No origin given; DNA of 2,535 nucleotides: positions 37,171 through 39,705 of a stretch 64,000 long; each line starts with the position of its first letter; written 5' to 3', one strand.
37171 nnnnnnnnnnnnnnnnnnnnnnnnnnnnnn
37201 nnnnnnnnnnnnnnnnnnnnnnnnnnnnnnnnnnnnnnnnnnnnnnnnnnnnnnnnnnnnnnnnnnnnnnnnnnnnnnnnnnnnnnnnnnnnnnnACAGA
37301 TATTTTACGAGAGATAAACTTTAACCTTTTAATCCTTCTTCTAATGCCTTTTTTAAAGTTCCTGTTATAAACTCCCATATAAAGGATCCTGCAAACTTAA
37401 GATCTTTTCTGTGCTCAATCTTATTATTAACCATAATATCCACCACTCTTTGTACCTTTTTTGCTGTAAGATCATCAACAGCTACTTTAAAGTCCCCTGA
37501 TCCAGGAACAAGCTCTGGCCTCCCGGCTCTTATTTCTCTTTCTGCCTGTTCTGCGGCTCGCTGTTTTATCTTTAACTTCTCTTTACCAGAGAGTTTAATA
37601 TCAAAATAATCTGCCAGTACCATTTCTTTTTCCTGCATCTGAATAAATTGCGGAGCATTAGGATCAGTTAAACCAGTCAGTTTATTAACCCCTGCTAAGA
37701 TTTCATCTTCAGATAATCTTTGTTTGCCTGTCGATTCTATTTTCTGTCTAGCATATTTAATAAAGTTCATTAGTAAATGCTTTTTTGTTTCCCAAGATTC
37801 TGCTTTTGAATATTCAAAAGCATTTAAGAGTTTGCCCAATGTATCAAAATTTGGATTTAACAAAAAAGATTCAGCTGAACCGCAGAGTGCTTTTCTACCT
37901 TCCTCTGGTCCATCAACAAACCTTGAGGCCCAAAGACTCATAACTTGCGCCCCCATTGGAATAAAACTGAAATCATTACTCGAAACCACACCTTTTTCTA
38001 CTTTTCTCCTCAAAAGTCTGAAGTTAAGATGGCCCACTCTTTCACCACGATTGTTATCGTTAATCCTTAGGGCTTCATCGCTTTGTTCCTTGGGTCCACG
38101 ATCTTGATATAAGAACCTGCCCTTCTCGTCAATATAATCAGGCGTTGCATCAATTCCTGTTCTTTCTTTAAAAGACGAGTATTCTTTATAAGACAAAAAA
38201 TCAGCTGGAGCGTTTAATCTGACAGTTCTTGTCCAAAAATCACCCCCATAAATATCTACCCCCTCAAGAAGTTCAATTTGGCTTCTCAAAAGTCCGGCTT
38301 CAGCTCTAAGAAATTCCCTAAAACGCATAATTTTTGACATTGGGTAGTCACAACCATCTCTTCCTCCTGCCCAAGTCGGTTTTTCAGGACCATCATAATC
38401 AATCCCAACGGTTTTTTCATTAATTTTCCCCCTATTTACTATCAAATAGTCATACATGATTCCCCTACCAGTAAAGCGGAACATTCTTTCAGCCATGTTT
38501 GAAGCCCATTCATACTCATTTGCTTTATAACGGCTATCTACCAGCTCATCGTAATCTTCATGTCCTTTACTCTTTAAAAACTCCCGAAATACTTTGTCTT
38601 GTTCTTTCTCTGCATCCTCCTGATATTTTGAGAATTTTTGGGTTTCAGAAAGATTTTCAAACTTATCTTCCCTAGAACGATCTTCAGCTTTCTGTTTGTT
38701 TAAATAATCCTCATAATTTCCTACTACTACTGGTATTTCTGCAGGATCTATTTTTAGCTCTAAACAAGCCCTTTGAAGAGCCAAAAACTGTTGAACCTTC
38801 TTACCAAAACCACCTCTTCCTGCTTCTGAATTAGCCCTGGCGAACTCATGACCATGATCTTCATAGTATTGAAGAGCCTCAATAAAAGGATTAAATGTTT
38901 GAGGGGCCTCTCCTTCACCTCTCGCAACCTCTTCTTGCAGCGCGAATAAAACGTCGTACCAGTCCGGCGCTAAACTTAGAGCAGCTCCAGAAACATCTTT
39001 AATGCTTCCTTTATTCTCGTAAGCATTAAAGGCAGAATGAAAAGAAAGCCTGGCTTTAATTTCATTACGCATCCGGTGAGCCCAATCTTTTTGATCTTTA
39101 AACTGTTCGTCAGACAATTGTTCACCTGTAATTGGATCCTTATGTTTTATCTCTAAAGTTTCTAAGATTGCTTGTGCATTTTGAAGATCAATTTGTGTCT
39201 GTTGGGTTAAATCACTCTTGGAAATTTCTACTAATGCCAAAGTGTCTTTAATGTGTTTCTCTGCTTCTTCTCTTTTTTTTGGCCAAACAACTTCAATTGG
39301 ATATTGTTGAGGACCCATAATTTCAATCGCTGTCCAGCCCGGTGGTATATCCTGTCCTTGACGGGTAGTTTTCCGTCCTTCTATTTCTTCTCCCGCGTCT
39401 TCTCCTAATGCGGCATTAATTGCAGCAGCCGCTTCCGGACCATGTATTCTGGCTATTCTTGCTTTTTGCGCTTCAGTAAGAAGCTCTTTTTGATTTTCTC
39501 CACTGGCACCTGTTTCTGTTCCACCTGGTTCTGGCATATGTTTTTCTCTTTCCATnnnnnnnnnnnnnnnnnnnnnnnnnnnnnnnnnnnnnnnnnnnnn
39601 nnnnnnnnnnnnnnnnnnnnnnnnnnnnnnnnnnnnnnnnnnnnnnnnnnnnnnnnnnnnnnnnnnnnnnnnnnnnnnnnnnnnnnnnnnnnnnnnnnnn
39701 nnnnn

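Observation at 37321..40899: Two-gene operon of unknown function, oppositely oriented, embedded in the T4SS-like locus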

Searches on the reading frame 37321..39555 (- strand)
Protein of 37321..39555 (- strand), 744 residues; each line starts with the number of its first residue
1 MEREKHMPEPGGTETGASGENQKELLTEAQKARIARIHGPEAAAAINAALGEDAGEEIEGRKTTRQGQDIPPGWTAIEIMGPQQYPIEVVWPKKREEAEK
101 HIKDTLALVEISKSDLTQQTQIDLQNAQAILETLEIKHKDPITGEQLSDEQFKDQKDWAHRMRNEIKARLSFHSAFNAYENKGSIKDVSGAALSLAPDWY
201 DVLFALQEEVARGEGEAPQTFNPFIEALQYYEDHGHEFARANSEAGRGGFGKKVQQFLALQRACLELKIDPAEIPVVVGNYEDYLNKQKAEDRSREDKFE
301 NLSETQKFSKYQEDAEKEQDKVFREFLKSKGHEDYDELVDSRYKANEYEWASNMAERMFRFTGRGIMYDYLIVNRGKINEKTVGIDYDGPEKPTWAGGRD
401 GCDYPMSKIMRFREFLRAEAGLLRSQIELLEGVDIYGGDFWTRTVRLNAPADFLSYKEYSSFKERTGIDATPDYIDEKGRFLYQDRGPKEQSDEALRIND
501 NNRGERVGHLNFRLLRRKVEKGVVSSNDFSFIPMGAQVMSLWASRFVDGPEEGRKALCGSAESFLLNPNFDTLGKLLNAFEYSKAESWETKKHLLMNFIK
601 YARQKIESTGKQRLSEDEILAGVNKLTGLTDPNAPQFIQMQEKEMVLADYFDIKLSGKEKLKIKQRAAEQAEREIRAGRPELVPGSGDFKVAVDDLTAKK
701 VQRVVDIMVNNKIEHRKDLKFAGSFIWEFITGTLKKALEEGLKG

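Call 5: search_protein_families(library=pfam, proteins=[window:37321-39555:-], max_evalue=1)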
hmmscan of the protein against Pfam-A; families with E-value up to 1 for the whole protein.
window:37321-39555:- (744 aa): 1 family
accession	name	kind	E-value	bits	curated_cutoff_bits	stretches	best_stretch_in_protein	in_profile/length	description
PF03722.19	Hemocyanin_N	-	0.14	13.2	28.9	1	280-337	36-94/124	Hemocyanin, all-alpha domain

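Call 10: search_solved_structures(query=window:37321-39555:-, max_evalue=10)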
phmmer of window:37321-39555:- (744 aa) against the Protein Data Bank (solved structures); distinct sequences matched with E-value up to 10: 0.

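Call 12: search_protein_families(library=ncbifam, proteins=[window:37321-39555:-], max_evalue=1)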
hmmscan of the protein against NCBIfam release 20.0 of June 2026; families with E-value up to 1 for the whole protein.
window:37321-39555:- (744 aa): 4 families
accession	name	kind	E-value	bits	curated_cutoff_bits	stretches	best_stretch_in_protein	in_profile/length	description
NF050178.1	PA4570_fam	equivalog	0.065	13.5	100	1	491-531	11-51/69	PA4570 family protein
TIGR01685.1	MDP-1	equivalog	0.11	12.6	53.75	0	171-208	21-59/174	magnesium-dependent phosphatase-1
NF007636.0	PRK10301.1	equivalog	0.15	12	129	0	633-674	43-84/124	CopC domain-containing protein YobA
NF041910.1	HVO_0416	equivalog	0.19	11.6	80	1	315-343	4-32/58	HVO_0416 family zinc finger protein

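Call 13: search_protein_families(library=padloc, proteins=[window:37321-39555:-], max_evalue=1)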
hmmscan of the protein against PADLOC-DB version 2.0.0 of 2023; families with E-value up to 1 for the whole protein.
window:37321-39555:- (744 aa): 0 families

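Call 14: search_protein_families(library=phrogs, proteins=[window:37321-39555:-], max_evalue=1)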
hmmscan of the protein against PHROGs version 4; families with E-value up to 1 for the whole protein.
window:37321-39555:- (744 aa): 0 families

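Call 20: find_homologous_proteins(query=window:37321-39555:-)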
Query window:37321-39555:- (744 aa): 12 proteins with E <= 0.001 among 8000 candidates.
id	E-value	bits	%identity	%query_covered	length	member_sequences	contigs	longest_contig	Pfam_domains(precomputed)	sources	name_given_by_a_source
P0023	0.0e+0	1040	66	99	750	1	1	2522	-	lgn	-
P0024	3.2e-162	560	42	92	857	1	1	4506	-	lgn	-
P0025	8.9e-155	535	48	33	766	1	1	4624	-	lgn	-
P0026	3.7e-153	530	39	100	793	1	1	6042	-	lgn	-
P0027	3.6e-149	517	38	100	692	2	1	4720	-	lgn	-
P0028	1.0e-143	498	40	60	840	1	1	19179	-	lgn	-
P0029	1.2e-141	492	41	88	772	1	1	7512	-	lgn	-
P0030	5.9e-140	486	38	100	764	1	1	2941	-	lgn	-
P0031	1.8e-130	455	41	53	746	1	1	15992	-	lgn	-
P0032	8.0e-128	446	39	58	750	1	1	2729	-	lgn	-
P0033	2.7e-124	434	39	54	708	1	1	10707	-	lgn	-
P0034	8.1e-55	205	30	77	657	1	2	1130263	-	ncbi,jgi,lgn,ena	ncbi:MAG: hypothetical protein WCV81_00070 [Microgenomates group bacterium]|jgi:hypothetical protein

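Call 28: find_encoding_contigs(protein=P0034, flank=10000, max_places=2)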
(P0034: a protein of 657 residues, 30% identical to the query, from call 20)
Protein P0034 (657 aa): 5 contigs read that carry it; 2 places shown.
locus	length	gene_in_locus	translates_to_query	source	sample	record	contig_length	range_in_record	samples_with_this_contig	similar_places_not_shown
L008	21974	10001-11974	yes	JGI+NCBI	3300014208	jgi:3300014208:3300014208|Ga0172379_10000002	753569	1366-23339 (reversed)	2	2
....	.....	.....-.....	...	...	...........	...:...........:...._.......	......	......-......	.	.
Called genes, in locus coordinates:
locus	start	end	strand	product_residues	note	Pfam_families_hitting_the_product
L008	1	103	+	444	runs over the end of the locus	PF11638:DnaA_N, PF00308:Bac_DnaA, PF00004:AAA (weak), PF01695:IstB_IS21 (weak), PF13401:AAA_22 (faint), PF08299:Bac_DnaA_C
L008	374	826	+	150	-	PF10107:Endonuc_Holl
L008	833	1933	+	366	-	PF00712:DNA_pol3_beta, PF02767:DNA_pol3_beta_2, PF02768:DNA_pol3_beta_3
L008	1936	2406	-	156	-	PF13205:Big_5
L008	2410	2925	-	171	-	-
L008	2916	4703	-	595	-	-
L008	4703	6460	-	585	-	PF19044:P-loop_TraG, PF01935:DUF87, PF12846:AAA_10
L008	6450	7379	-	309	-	PF11130:TraC_F_IV (weak), PF26593:TraC-like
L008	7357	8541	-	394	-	PF12666:PrgI (weak), PF13620:CarboxypepD_reg (faint)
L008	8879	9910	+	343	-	-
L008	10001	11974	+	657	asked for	-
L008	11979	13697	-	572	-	-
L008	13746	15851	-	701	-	-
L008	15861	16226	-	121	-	-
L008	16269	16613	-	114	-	PF18895:T4SS_pilin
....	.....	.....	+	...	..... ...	-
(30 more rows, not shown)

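Call 51: predict_structure(alignment_id=A3)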
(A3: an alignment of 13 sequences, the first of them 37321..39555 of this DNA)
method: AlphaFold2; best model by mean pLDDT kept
length: 744 residues; sequences in the alignment: 13
mean_pLDDT: 69.7   pTM: 0.66
mean pLDDT of the five models: 69.7, 69.6, 68.7, 65.9, 62.0
residues with pLDDT >= 90: 44; 70-90: 399; 50-70: 188; < 50: 113
segments of 3 or more residues with pLDDT < 50: 1-26, 36-39, 47-61, 457-506, 723-728, 731-734, 741-744
pLDDT, mean of each block of 10 residues (from residue 1): 29 24 47 53 51 30 66 83 78 88 89 80 90 86 83 90 92 87 80 84 86 71 91 77 69 85 82 68 74 62 70 75 80 66 75 90 77 65 63 65 60 60 66 62 77 62 35 32 28 26 47 80 64 68 69 75 81 81 64 84 67 81 77 74 81 80 87 85 82 85 80 69 49 51 46
secondary structure, 60 per line:
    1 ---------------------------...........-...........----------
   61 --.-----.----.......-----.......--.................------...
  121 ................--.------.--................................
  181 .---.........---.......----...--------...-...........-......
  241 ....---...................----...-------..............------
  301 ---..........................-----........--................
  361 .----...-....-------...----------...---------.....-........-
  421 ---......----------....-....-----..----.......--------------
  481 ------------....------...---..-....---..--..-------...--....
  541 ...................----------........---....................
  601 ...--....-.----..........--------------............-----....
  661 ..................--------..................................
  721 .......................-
elements in order (helices of 4 or more, strands of 3 or more residues): H28-38 H40-50 E74-80 E86-92 H95-111 H118-136 H149-181 H185-193 H197-203 E208-210 E219-221 H223-233 H235-244 H248-266 H281-294 H304-329 H335-342 H345-361 E370-373 E381-383 E394-396 H406-410 H412-419 H424-429 H440-443 H445-448 H460-466 H493-496 H512-515 H537-559 H570-577 H581-603 H616-625 H640-651 H657-678 H687-743

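Call 80: search_solved_structures(query=A3, max_evalue=1)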
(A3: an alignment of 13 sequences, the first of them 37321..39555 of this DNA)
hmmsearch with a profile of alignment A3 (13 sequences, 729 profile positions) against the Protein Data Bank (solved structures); distinct sequences matched with E-value up to 1: 0.

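Call 82: search_protein_families(library=pfam, alignment_id=A3, max_evalue=0.01)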
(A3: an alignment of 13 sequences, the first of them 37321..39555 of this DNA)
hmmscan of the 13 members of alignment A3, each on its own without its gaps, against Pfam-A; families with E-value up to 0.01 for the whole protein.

A. member 1, window:37321-39555:- (744 aa): 0 families

B. families by the number of members that match (of 13 scanned): 2 families
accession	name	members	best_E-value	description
PF09128.16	RGS-like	1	0.0029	Regulator of G protein signalling-like domain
PF00874.25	PRD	1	0.0089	PRD domain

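Call 91: find_related_loci(query=A3, collection=metagenome_contigs, flank=5000)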
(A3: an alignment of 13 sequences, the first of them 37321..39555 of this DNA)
Query A3 (744 aa) in metagenome_contigs; peptide patterns used: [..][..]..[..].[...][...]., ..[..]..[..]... (x = any residue, [..] = any of these).
245 stretches matched a pattern; 1 encode a relative of the query (tblastn E <= 1e-3); 1 distinct loci.
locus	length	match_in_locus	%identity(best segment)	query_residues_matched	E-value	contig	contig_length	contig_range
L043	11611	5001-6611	30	72-647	2e-57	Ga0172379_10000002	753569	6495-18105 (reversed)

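Call 92: find_encoding_contigs(protein=P0026, flank=5000, max_places=2)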
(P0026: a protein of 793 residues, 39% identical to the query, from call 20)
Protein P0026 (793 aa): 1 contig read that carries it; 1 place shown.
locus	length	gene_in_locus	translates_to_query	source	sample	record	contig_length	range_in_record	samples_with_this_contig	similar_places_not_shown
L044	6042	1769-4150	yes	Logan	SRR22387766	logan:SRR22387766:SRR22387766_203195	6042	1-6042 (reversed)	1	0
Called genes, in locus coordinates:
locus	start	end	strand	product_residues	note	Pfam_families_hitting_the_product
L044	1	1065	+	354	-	?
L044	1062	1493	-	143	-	-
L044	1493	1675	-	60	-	-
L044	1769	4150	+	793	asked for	-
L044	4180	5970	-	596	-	-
